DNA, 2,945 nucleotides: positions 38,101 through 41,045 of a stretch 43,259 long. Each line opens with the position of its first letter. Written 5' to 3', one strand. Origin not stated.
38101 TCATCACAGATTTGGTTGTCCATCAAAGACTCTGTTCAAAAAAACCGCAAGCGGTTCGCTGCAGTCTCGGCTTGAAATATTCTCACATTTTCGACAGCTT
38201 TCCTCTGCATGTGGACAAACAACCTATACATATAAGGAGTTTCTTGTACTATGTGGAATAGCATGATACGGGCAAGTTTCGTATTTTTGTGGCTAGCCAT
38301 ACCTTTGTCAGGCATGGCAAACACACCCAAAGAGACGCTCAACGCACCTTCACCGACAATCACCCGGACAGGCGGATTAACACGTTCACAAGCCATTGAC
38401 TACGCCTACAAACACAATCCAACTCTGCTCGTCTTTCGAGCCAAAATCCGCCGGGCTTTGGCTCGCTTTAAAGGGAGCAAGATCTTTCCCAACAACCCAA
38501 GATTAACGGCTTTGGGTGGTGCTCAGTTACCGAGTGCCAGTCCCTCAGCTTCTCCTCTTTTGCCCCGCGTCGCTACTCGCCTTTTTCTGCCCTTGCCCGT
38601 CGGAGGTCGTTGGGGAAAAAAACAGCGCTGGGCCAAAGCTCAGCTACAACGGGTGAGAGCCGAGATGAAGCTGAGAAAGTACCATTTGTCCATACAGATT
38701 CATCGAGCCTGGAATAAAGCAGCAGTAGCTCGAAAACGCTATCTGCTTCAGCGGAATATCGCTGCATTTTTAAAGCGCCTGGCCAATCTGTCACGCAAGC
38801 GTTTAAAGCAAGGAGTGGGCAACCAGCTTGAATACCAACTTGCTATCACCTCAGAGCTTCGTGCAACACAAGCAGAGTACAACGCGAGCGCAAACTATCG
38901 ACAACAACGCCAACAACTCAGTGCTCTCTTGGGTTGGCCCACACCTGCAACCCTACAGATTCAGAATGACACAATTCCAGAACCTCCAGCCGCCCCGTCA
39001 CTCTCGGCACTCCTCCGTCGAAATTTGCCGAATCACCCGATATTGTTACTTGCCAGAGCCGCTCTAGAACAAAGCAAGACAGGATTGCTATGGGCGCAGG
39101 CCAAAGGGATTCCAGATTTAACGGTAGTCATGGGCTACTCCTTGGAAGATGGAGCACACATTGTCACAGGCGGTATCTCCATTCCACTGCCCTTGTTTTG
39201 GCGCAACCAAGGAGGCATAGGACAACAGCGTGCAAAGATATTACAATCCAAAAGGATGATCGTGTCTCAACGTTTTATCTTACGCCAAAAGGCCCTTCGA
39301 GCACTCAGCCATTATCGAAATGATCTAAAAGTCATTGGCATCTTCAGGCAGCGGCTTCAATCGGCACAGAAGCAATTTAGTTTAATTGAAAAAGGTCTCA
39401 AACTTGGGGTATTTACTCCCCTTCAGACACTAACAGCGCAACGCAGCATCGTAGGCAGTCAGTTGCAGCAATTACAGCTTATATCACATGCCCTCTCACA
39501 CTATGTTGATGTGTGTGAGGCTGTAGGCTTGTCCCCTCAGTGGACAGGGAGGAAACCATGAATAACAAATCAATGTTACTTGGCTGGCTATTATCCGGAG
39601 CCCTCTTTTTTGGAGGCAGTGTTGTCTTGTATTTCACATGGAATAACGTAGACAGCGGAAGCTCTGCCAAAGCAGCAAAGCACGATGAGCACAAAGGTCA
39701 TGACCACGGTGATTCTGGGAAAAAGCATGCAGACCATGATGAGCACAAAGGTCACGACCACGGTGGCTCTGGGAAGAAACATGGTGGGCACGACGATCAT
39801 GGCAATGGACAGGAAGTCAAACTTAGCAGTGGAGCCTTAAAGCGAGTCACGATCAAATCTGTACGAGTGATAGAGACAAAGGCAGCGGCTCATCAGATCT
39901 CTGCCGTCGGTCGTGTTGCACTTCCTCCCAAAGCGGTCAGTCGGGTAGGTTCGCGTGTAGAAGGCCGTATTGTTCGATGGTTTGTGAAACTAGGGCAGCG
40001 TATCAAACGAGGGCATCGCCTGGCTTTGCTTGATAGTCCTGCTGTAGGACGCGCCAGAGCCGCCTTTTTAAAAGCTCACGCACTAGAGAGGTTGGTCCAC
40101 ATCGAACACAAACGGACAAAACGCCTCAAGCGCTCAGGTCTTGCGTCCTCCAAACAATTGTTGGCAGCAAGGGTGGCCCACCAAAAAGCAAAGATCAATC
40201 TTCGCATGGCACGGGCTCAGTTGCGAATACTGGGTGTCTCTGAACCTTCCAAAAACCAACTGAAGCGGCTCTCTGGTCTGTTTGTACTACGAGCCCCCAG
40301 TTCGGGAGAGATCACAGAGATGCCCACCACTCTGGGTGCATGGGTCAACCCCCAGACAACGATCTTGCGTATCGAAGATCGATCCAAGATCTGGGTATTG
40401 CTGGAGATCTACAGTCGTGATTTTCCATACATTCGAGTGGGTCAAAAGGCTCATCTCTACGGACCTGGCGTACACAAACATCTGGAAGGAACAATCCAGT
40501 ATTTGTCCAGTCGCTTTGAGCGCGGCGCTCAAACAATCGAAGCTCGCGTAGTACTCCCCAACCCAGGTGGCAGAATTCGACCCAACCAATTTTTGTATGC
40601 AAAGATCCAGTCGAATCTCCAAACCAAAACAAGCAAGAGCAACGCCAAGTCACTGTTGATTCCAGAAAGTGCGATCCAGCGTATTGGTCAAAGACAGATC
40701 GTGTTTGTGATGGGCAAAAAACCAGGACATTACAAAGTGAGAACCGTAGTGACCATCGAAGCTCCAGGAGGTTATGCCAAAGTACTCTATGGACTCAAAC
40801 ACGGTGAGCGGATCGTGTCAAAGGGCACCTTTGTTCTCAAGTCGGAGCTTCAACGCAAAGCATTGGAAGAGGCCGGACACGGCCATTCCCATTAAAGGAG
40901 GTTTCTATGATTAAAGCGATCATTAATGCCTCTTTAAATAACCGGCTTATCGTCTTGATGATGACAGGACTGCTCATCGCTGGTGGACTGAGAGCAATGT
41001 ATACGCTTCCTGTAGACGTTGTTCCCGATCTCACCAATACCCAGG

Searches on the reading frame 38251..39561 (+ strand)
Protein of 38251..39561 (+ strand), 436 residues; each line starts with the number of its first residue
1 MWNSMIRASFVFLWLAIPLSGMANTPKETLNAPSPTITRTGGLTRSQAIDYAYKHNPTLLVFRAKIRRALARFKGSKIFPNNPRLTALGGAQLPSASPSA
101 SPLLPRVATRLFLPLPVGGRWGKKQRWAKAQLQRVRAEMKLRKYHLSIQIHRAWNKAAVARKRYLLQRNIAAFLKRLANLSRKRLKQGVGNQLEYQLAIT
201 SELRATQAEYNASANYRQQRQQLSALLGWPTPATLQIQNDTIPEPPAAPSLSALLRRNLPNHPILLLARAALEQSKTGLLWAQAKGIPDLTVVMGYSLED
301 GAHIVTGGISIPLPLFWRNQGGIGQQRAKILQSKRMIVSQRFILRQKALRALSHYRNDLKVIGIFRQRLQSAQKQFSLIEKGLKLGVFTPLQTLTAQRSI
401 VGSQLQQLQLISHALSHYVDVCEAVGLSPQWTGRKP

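Call 49: search_protein_families(library=pfam, proteins=[window:38251-39561:+], max_evalue=0.01)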
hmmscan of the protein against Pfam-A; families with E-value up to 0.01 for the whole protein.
window:38251-39561:+ (436 aa): 1 family
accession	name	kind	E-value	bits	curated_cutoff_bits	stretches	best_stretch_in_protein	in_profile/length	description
PF02321.23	OEP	-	2.7e-35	122.3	22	2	47-228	3-187/187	Outer membrane efflux protein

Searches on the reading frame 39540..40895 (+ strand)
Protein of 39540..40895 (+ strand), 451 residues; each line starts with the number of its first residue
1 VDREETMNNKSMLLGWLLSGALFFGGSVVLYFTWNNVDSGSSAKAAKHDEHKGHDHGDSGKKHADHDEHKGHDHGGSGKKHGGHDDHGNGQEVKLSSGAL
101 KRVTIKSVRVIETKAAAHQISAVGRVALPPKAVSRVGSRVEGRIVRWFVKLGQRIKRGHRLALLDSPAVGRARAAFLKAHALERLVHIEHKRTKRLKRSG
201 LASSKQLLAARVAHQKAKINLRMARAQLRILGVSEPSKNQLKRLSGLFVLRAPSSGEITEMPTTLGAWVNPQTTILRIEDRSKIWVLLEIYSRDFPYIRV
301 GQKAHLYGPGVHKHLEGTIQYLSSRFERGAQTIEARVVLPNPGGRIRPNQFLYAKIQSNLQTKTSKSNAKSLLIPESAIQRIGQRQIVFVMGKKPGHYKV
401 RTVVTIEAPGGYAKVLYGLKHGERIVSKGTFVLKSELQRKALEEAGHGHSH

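Call 49: search_protein_families(library=pfam, proteins=[window:39540-40895:+], max_evalue=0.01)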
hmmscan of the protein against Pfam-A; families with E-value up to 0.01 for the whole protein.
window:39540-40895:+ (451 aa): 3 families
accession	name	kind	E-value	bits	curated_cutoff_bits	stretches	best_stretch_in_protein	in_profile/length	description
PF16576.10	HlyD_D23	-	6.4e-38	130.6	30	1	117-351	3-213/214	Barrel-sandwich domain of CusB or HlyD membrane-fusion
PF13437.12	HlyD_3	-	6.4e-19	69.1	22.2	1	249-347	1-104/106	HlyD family secretion protein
PF13533.13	Biotin_lipoyl_2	-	0.0041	17.4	29.8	0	138-158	5-25/32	Biotin-lipoyl like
